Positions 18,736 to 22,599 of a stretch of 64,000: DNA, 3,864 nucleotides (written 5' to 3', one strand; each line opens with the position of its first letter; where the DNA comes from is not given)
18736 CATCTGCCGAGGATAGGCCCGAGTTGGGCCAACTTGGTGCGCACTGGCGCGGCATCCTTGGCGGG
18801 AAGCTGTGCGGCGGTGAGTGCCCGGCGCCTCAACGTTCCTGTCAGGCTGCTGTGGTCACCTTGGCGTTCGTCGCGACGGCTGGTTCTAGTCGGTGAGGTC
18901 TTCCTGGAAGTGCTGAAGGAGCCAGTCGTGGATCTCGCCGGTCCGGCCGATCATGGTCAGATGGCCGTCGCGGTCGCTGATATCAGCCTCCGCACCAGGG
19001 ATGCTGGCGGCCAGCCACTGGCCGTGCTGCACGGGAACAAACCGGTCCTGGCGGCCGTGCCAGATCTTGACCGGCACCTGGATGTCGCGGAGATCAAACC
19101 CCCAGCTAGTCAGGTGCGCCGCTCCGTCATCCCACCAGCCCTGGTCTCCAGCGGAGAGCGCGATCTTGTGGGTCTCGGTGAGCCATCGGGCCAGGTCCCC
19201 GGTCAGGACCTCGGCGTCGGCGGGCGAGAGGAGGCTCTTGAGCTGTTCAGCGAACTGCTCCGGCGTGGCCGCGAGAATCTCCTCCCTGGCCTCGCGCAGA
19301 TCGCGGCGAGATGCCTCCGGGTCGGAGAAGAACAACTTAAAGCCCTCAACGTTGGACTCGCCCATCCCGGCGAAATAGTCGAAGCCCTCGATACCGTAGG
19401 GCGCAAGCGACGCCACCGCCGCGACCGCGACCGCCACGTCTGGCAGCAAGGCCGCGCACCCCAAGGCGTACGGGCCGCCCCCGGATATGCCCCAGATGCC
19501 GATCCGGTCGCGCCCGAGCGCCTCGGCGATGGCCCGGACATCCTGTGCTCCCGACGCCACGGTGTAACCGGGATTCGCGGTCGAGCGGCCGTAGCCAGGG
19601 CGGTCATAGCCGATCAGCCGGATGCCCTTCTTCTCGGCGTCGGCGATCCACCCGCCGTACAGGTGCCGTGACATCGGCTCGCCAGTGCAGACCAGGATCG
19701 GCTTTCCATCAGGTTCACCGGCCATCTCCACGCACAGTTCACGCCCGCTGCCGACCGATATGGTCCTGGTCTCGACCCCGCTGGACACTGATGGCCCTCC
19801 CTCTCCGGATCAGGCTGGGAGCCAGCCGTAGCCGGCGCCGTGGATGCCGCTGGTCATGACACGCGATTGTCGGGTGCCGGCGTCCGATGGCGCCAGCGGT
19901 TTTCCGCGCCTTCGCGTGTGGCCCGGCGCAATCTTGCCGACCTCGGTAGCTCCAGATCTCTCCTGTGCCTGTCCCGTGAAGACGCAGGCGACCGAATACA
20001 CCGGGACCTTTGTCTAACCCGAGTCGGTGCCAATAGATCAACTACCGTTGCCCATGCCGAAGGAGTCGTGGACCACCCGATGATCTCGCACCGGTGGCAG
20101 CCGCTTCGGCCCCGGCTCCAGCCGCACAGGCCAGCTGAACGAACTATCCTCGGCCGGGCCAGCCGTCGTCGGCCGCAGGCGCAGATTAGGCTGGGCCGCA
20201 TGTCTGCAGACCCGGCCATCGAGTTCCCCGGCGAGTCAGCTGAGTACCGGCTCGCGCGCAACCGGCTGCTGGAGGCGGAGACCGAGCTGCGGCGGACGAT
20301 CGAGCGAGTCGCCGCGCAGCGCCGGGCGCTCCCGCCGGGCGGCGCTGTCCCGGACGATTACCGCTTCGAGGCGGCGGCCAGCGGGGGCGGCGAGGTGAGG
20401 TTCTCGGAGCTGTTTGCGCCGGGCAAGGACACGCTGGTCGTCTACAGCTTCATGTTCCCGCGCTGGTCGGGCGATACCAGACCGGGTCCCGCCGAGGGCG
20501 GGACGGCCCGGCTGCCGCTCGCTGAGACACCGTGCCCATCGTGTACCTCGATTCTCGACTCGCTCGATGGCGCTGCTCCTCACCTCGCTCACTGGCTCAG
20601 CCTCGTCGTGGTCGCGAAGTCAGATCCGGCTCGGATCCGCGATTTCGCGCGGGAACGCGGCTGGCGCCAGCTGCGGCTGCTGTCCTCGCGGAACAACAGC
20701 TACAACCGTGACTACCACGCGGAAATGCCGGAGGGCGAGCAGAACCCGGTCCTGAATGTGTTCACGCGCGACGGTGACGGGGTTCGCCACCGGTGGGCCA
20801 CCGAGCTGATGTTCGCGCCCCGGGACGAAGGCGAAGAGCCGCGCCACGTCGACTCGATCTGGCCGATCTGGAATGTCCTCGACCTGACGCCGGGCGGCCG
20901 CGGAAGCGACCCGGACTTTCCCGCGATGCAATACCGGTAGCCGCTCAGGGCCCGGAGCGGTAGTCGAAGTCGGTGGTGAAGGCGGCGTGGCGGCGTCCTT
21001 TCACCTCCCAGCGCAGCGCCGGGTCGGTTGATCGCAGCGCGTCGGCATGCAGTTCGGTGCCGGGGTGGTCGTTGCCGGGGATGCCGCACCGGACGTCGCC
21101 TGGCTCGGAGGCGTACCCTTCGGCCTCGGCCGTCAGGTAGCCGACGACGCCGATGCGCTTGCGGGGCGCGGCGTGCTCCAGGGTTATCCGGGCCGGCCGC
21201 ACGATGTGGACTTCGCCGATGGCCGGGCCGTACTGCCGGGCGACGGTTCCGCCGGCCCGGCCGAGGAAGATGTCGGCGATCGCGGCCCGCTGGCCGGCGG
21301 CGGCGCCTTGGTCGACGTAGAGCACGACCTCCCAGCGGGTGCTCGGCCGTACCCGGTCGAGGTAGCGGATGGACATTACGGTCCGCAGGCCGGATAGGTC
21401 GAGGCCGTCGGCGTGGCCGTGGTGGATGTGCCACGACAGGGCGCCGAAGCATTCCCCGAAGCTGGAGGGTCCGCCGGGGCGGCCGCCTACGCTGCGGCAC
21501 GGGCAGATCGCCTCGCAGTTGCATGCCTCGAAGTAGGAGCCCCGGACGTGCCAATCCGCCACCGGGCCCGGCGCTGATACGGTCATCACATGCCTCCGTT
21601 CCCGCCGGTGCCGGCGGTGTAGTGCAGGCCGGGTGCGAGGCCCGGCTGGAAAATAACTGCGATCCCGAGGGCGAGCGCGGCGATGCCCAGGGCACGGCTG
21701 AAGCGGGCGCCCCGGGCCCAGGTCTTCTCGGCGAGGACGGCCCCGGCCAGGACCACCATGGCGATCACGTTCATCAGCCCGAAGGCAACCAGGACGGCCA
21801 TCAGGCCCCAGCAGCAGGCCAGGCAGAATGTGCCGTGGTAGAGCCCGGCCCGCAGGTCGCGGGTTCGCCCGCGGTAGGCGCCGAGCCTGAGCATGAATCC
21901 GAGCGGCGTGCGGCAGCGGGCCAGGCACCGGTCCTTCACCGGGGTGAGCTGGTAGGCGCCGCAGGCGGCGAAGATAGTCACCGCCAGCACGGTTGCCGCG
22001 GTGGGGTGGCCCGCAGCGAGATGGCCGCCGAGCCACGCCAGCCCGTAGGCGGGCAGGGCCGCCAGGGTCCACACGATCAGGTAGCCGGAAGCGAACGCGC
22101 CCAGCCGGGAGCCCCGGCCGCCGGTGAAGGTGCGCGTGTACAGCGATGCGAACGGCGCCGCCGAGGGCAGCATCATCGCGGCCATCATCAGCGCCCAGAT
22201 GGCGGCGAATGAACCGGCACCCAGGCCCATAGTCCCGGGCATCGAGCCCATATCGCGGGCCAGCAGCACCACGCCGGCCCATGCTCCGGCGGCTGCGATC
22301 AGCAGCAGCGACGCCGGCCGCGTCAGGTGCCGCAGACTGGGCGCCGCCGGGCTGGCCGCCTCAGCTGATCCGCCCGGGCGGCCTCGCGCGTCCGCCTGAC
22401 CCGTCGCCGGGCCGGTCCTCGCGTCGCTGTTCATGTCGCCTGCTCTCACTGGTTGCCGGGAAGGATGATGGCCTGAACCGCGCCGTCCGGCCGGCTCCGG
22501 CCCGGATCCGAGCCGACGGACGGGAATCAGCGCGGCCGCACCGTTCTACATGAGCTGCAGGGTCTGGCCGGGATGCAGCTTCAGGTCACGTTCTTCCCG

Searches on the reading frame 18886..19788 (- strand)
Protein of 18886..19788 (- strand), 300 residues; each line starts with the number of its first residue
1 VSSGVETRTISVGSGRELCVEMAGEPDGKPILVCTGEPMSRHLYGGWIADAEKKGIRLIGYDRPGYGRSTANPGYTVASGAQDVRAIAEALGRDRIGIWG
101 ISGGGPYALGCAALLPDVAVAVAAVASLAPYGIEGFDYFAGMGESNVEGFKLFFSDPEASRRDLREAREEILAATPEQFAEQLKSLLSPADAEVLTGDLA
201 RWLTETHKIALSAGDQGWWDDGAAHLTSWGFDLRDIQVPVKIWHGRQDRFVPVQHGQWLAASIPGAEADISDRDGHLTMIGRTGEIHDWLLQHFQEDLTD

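Call 33: search_protein_families(library=pfam, proteins=[window:18886-19788:-], max_evalue=0.001)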
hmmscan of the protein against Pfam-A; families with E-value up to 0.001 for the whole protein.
window:18886-19788:- (300 aa): 3 families
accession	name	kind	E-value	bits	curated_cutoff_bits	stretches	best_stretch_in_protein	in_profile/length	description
PF00561.26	Abhydrolase_1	-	1.1e-17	64.9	25.8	1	29-268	1-230/245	alpha/beta hydrolase fold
PF12697.13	Abhydrolase_6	-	4.2e-09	37.8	26.3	1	48-279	20-207/217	Alpha/beta hydrolase family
PF12146.15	Hydrolase_4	-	6.5e-06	26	27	0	39-124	15-106/239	Serine aminopeptidase, S33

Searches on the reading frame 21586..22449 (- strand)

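Call 33: search_protein_families(library=pfam, proteins=[window:21586-22449:-], max_evalue=0.001)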
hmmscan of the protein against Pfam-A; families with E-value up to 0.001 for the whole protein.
window:21586-22449:- (287 aa): 1 family
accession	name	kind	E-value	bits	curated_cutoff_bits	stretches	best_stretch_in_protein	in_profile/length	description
PF09948.15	PpoB2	-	2.4e-50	171.5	28.7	1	83-264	2-187/188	Copper chaperone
